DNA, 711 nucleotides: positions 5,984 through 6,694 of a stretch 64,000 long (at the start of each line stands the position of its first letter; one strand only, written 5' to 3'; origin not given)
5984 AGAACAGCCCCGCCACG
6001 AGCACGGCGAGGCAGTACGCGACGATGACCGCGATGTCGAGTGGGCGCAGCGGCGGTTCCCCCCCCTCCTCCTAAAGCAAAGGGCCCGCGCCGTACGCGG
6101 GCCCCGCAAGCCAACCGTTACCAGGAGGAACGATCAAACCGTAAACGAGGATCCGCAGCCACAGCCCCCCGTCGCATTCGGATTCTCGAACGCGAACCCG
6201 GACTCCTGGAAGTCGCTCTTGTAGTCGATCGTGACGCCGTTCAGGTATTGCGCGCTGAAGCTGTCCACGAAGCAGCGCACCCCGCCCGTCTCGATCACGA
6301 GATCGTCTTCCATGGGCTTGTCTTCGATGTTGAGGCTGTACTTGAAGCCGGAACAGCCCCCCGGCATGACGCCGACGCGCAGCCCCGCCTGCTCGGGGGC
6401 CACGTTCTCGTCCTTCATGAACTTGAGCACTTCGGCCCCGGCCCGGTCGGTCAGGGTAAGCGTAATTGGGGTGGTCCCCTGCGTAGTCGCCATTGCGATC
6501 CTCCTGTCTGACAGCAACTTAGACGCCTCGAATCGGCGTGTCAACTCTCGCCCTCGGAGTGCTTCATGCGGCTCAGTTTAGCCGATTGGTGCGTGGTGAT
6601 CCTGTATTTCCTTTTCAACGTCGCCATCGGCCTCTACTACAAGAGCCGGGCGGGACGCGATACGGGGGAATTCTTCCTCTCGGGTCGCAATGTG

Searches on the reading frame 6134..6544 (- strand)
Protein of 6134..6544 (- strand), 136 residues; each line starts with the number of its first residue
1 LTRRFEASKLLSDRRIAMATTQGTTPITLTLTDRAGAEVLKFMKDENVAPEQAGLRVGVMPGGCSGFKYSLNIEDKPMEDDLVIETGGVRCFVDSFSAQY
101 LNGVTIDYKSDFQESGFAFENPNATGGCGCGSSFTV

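Call 60: search_protein_families(library=pfam, proteins=[window:6134-6544:-], max_evalue=0.0001)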
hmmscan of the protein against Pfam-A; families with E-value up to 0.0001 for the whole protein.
window:6134-6544:- (136 aa): 1 family
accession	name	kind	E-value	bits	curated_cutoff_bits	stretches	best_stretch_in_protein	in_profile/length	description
PF01521.26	Fe-S_biosyn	-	8.3e-21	74.7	26.3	1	28-131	2-109/110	Iron-sulphur cluster biosynthesis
